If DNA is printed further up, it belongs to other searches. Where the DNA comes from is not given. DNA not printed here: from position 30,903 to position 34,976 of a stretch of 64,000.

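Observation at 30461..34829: RPA-like Zn-OB gene separated by 1 nt from a 1258-aa Type IIG PD-ExK/MTase fusion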

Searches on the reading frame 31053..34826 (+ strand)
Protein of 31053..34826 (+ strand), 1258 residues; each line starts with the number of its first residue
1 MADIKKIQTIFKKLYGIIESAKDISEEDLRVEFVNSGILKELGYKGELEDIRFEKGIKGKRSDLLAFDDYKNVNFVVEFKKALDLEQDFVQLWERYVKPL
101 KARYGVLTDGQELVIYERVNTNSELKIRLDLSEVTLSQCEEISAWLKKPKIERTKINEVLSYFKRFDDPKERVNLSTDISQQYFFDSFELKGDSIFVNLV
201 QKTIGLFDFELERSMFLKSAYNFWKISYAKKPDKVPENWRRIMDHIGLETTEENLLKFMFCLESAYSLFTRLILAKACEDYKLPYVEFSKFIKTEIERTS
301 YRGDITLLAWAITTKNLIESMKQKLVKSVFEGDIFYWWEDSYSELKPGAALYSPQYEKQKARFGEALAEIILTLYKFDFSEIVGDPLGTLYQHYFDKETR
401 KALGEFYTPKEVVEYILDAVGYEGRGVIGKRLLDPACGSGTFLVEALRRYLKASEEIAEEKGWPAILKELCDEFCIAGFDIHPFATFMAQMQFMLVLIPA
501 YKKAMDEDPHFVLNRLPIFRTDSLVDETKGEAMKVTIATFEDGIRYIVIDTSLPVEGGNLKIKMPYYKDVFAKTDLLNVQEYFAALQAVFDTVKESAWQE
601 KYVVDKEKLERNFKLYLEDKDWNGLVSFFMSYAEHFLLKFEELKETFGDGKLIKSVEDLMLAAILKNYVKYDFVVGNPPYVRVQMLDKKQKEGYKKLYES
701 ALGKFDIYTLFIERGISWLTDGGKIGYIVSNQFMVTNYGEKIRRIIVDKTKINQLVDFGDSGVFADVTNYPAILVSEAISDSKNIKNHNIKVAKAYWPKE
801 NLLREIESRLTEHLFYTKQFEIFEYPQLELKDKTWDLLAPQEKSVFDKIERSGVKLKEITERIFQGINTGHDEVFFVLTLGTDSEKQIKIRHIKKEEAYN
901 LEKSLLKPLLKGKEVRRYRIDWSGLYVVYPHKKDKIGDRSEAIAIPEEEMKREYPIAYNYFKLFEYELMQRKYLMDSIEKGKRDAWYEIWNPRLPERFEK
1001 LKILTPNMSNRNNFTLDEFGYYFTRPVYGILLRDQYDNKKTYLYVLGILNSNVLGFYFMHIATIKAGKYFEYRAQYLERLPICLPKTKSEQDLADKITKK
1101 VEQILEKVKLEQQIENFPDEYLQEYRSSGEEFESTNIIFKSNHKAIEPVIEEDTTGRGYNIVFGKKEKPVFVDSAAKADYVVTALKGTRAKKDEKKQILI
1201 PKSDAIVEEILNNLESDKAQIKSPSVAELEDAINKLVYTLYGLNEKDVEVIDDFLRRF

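Call 3: search_protein_families(library=pfam, proteins=[window:31053-34826:+], max_evalue=0.1)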
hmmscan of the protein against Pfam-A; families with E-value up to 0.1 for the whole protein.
window:31053-34826:+ (1258 aa): 7 families
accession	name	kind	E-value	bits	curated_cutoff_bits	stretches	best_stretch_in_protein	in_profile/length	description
PF07669.17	Eco57I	-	3.8e-31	108.9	25.3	1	475-764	2-171/171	Eco57I restriction-modification methylase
PF12950.13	TaqI_C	-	3e-19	69.9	26.5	1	907-1082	1-118/118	TaqI-like C-terminal specificity domain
PF02384.22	N6_Mtase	-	2.8e-18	66.7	20.4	2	390-496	9-100/311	N-6 DNA Methylase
PF20473.4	MmeI_Mtase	-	1.9e-10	40.8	27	2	431-524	22-112/259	MmeI, DNA-methyltransferase domain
PF13588.12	HSDR_N_2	-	6.7e-07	29.8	25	1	26-123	2-101/110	Type I restriction enzyme R protein N terminus (HSDR_N)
PF01170.24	UPF0020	-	2e-05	24.8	22.3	1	429-446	29-46/197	RMKL-like, methyltransferase domain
PF20464.3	MmeI_N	-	0.011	16.4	27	1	63-130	54-133/181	MmeI, N-terminal domain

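Call 4: search_protein_families(library=ncbifam, proteins=[window:31053-34826:+], max_evalue=0.1)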
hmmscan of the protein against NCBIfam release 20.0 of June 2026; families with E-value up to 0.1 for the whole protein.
window:31053-34826:+ (1258 aa): 8 families
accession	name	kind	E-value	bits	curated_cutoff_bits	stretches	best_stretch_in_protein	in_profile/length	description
NF033451.1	BREX_2_MTaseX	equivalog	2.2e-35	121.8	400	2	655-1066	343-737/1185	BREX-2 system adenine-specific DNA-methyltransferase PglX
NF033452.1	BREX_1_MTaseX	exception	1.2e-21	76.3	500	1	431-918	316-747/1210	BREX-1 system adenine-specific DNA-methyltransferase PglX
NF047738.1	antiphage_MADS2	equivalog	1.1e-18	67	720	2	365-494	272-406/654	methylation-associated defense system DNA methyltransferase MAD2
NF033455.1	BREX_6_MTaseX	exception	1.2e-17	62.8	900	2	669-918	553-792/1319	BREX-6 system adenine-specific DNA-methyltransferase PglX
TIGR00536.1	hemK_fam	subfamily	0.0014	17.8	115.5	1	660-724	174-239/286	HemK family protein methyltransferase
NF040721.1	Trm14_Arch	equivalog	0.0017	17.5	280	0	430-448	193-212/370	tRNA (guanine(6)-N2)-methyltransferase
NF008748.0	PRK11783.1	equivalog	0.0021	16.4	466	1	429-448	193-212/704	bifunctional 23S rRNA (guanine(2069)-N(7))-methyltransferase RlmK/23S rRNA (guanine(2445)-N(2))-methyltransferase RlmL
TIGR03534.1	RF_mod_PrmC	equivalog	0.0045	16.5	199.1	1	663-725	150-215/253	peptide chain release factor N(5)-glutamine methyltransferase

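Call 23: search_protein_families(library=padloc, proteins=[window:31053-34826:+], max_evalue=0.01)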
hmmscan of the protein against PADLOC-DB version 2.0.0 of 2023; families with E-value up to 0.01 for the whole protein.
window:31053-34826:+ (1258 aa): 63 families (the best 25 are shown)
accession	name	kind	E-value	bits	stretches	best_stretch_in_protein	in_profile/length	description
PDLC03604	REase_MTase_IIG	-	1.3e-58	196.9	1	661-1116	526-968/1011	Type IIG restriction enzyme-methyltransferase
PDLC03630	REase_MTase_IIG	-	1.2e-54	183.6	1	234-972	217-911/1100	Type IIG restriction enzyme-methyltransferase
PDLC03313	MTase_II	-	3.2e-54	182.4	2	665-1098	139-534/563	Type II methyltransferase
PDLC03335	MTase_II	-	2.2e-48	163.4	2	666-1083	191-572/607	Type II methyltransferase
PDLC03612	REase_MTase_IIG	-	4.2e-48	162.3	1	667-1107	803-1209/1247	Type IIG restriction enzyme-methyltransferase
PDLC03226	MTase_II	-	5.5e-43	145.5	1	665-1107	123-551/579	Type II methyltransferase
PDLC02529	PglX|PglXI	-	9e-43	144.2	2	656-1065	343-733/1189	PglX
PDLC03250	MTase_II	-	3.8e-40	136.3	2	670-1139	340-755/775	Type II methyltransferase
PDLC03629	REase_MTase_IIG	-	2.3e-37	126.4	1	670-1095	570-978/1182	Type IIG restriction enzyme-methyltransferase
PDLC03596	REase_MTase_IIG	-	1.2e-34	117.6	1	663-1109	704-1110/1148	Type IIG restriction enzyme-methyltransferase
PDLC03609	REase_MTase_IIG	-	3.4e-34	115.8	1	671-1114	558-956/1066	Type IIG restriction enzyme-methyltransferase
PDLC03245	MTase_II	-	6e-32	108.9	2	667-1083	155-531/577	Type II methyltransferase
PDLC03338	MTase_II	-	1e-30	105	2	315-505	39-225/604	Type II methyltransferase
PDLC03235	MTase_II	-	2.2e-29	100.8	2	666-932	242-486/648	Type II methyltransferase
PDLC03248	MTase_II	-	9.6e-28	95.2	2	650-1109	63-497/521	Type II methyltransferase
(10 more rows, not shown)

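Call 26: find_homologous_proteins(query=window:31053-34826:+, max_evalue=1e-20)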
Query window:31053-34826:+ (1258 aa): 829 proteins with E <= 1e-20 among 8000 candidates; the best 120 are listed.
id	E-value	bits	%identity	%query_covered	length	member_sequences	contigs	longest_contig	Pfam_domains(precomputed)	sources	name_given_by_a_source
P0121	0.0e+0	2659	94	100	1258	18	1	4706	PF02384.23,PF07669.18,PF12950.14,PF01170.25,PF13588.13,PF20473.5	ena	-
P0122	0.0e+0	2128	77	100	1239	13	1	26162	PF02384.23,PF07669.18,PF12950.14,PF01170.25,PF13588.13,PF20473.5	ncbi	-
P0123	0.0e+0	2053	75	100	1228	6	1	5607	PF02384.23,PF07669.18,PF12950.14,PF13588.13,PF20473.5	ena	-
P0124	0.0e+0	2032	75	100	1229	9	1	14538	PF02384.23,PF07669.18,PF12950.14,PF01170.25,PF13588.13,PF20473.5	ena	-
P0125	0.0e+0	1918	72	100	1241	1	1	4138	PF02384.23,PF07669.18,PF12950.14,PF01170.25,PF13588.13,PF20473.5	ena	-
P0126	0.0e+0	1861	66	100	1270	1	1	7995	PF02384.23,PF07669.18,PF12950.14,PF01170.25,PF13588.13,PF20473.5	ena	-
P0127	0.0e+0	1853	67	100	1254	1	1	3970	PF02384.23,PF07669.18,PF12950.14,PF01170.25,PF13588.13,PF20473.5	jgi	-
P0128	0.0e+0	1828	68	100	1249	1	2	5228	PF02384.23,PF07669.18,PF12950.14,PF13588.13,PF20473.5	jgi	-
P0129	0.0e+0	1825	67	100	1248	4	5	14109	PF02384.23,PF07669.18,PF12950.14,PF13588.13,PF20473.5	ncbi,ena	-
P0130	0.0e+0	1823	67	100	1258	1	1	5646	PF02384.23,PF07669.18,PF12950.14,PF01170.25,PF13588.13,PF20473.5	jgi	-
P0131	0.0e+0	1821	66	100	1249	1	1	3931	PF02384.23,PF07669.18,PF12950.14,PF13588.13,PF20473.5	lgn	-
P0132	0.0e+0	1813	69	94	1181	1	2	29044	PF02384.23,PF07669.18,PF12950.14,PF20473.5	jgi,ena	-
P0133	0.0e+0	1794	66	100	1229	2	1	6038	PF02384.23,PF07669.18,PF12950.14,PF01170.25,PF13588.13,PF20473.5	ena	-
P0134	0.0e+0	1794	67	100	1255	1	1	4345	PF02384.23,PF07669.18,PF12950.14,PF13588.13,PF20473.5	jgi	jgi:hypothetical protein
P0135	0.0e+0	1788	65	100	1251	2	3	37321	PF02384.23,PF07669.18,PF12950.14,PF13588.13,PF20473.5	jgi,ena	-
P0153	0.0e+0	1448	55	100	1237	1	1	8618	PF02384.23,PF07669.18,PF12950.14,PF01170.25,PF13588.13,PF20473.5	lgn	-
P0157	0.0e+0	1312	51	100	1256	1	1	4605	PF02384.23,PF07669.18,PF12950.14,PF13588.13,PF20473.5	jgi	jgi:type I restriction-modification system DNA methylase subunit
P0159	0.0e+0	1300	50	100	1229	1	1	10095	PF02384.23,PF07669.18,PF12950.14,PF01170.25,PF13588.13,PF20473.5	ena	-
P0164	0.0e+0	1176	47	100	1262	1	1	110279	PF02384.23,PF07669.18,PF12950.14,PF01170.25,PF13588.13,PF20473.5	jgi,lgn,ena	-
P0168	0.0e+0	1129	44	100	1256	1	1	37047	PF02384.23,PF07669.18,PF12950.14,PF01170.25,PF13588.13,PF20473.5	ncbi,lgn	-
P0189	1.3e-293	995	42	98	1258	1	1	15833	PF02384.23,PF07669.18,PF12950.14,PF01170.25,PF13588.13,PF20473.5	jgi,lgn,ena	-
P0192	2.3e-292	991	40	98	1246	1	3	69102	PF02384.23,PF07669.18,PF12950.14,PF13588.13,PF20473.5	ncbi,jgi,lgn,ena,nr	ncbi:MAG: N-6 DNA methylase [Candidatus Bathyarchaeota archaeon]|nr:N-6 DNA methylase [Candidatus Ba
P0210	5.0e-281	954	41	99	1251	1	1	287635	PF02384.23,PF07669.18,PF12950.14,PF01170.25,PF20473.5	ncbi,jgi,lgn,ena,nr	ncbi:MAG: N-6 DNA methylase [Candidatus Thermoplasmatota archaeon]|nr:N-6 DNA methylase [Candidatus 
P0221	1.3e-267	909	41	97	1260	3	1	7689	PF02384.23,PF07669.18,PF12950.14,PF20473.5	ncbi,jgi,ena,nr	ncbi:MAG: hypothetical protein DRP84_09855 [Spirochaetes bacterium]|nr:MAG: hypothetical protein DRP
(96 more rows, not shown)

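Call 27: find_encoding_contigs(protein=P0164, flank=4000, max_places=2)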
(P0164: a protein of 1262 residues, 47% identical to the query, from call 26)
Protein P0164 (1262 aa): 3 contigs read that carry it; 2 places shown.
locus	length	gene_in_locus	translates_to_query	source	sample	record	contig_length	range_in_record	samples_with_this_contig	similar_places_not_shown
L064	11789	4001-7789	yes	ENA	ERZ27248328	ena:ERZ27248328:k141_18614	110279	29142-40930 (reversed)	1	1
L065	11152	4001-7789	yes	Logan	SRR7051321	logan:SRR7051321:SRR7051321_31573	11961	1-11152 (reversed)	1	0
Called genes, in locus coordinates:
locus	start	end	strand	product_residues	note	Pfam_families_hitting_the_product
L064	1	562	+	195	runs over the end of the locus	PF01885:PTS_2-RNA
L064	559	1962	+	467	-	PF01266:DAO (faint), PF03486:HI0933_like (faint), PF07992:Pyr_redox_2 (faint), PF21688:FAD-depend_C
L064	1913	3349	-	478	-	PF00809:Pterin_bind (faint), PF14251:PterinBD-DUF4346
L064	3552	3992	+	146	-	PF01878:EVE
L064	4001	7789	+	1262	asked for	PF13588:HSDR_N_2, PF02384:N6_Mtase, PF01170:UPF0020 (faint), PF20473:MmeI_Mtase (weak), PF07669:Eco57I, PF02384:N6_Mtase, PF12950:TaqI_C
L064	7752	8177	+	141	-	PF04033:DUF365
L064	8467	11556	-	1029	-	PF00133:tRNA-synt_1, PF01406:tRNA-synt_1e (faint), PF01921:tRNA-synt_1f (faint), PF09334:tRNA-synt_1g, PF08264:Anticodon_1, PF19302:DUF5915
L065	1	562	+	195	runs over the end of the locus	PF01885:PTS_2-RNA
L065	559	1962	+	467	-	PF01266:DAO (faint), PF03486:HI0933_like (faint), PF07992:Pyr_redox_2 (faint), PF21688:FAD-depend_C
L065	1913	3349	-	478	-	PF00809:Pterin_bind (faint), PF14251:PterinBD-DUF4346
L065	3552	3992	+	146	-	PF01878:EVE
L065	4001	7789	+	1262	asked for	PF13588:HSDR_N_2, PF02384:N6_Mtase, PF01170:UPF0020 (faint), PF20473:MmeI_Mtase (weak), PF07669:Eco57I, PF02384:N6_Mtase, PF12950:TaqI_C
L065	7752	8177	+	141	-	PF04033:DUF365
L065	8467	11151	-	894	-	?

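Call 28: find_encoding_contigs(protein=P0192, flank=4000, max_places=2)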
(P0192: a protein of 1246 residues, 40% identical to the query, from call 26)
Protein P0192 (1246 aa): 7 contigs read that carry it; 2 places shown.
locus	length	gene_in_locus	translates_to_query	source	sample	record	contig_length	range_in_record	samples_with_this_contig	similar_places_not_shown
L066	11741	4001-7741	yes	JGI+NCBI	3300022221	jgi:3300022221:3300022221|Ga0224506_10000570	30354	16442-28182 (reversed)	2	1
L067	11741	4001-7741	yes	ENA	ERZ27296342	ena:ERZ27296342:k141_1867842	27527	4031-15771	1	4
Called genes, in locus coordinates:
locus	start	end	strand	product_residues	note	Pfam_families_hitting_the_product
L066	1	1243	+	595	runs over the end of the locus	-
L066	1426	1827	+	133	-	-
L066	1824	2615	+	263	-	-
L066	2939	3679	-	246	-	PF13384:HTH_23 (faint), PF08279:HTH_11 (weak), PF08281:Sigma70_r4_2 (weak)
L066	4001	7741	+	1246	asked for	PF13588:HSDR_N_2 (faint), PF02384:N6_Mtase, PF20473:MmeI_Mtase (faint), PF07669:Eco57I, PF02384:N6_Mtase (weak), PF12950:TaqI_C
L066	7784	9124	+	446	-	PF01555:N6_N4_Mtase, PF08241:Methyltransf_11 (faint)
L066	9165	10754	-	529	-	PF01935:DUF87, PF05872:HerA_C, PF10412:TrwB_AAD_bind (weak)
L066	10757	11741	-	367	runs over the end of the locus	-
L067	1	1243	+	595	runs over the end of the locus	-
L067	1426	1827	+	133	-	-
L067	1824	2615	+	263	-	-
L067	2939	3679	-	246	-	PF13384:HTH_23 (faint), PF08279:HTH_11 (weak), PF08281:Sigma70_r4_2 (weak)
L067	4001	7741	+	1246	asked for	PF13588:HSDR_N_2 (faint), PF02384:N6_Mtase, PF20473:MmeI_Mtase (faint), PF07669:Eco57I, PF02384:N6_Mtase (weak), PF12950:TaqI_C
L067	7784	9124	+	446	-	PF01555:N6_N4_Mtase, PF08241:Methyltransf_11 (faint)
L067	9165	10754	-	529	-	PF01935:DUF87, PF05872:HerA_C, PF10412:TrwB_AAD_bind (weak)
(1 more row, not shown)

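Call 29: find_encoding_contigs(protein=P0210, flank=4000, max_places=2)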
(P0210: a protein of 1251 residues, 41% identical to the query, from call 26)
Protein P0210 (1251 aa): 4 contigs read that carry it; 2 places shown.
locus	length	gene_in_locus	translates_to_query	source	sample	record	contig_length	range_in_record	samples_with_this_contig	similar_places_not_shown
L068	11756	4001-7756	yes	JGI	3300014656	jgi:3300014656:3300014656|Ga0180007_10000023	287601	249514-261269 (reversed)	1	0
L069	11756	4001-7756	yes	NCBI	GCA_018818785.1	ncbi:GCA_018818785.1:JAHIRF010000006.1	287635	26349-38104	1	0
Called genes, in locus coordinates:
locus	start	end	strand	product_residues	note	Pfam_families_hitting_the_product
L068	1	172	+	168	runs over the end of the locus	-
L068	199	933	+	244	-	PF18728:HEPN_AbiV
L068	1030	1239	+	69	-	-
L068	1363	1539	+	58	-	-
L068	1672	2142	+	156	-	PF00583:Acetyltransf_1, PF13673:Acetyltransf_10, PF13508:Acetyltransf_7, PF21926:FeeM, PF08445:FR47 (weak)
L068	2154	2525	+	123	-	-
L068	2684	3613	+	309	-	-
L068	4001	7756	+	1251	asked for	PF02384:N6_Mtase, PF01170:UPF0020 (faint), PF20473:MmeI_Mtase (weak), PF07669:Eco57I, PF02384:N6_Mtase (weak), PF12950:TaqI_C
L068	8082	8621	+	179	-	PF06044:DpnI, PF17726:DpnI_C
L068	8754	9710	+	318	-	-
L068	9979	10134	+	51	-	-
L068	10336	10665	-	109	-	-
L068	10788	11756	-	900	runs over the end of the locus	PF00690:Cation_ATPase_N, PF00122:E1-E2_ATPase, PF00702:Hydrolase, PF13246:Cation_ATPase, PF12710:HAD (weak), PF08282:Hydrolase_3 (faint), PF00689:Cation_ATPase_C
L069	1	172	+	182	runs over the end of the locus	-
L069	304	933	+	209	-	PF18728:HEPN_AbiV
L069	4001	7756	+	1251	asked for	PF02384:N6_Mtase, PF01170:UPF0020 (faint), PF20473:MmeI_Mtase (weak), PF07669:Eco57I, PF02384:N6_Mtase (weak), PF12950:TaqI_C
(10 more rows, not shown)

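Call 30: find_encoding_contigs(protein=P0221, flank=4000, max_places=2)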
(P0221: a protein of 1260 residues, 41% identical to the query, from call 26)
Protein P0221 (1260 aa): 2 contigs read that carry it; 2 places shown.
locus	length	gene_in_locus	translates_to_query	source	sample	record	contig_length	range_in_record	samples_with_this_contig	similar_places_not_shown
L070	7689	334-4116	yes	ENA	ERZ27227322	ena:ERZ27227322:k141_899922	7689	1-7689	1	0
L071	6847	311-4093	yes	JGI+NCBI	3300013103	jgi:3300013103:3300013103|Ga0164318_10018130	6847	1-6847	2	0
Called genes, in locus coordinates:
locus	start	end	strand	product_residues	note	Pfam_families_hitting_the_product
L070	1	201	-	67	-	?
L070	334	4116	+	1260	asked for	PF02384:N6_Mtase, PF20473:MmeI_Mtase (faint), PF07669:Eco57I, PF12950:TaqI_C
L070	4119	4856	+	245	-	PF00708:Acylphosphatase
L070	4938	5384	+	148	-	-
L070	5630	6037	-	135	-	-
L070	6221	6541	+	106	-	-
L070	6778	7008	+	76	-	PF01402:RHH_1 (weak)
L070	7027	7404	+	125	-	PF13470:PIN_3 (weak)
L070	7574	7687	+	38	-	?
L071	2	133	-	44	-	?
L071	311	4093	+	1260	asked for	PF02384:N6_Mtase, PF20473:MmeI_Mtase (faint), PF07669:Eco57I, PF12950:TaqI_C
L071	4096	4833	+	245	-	PF00708:Acylphosphatase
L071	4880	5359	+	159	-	-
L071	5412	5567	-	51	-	-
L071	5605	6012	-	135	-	-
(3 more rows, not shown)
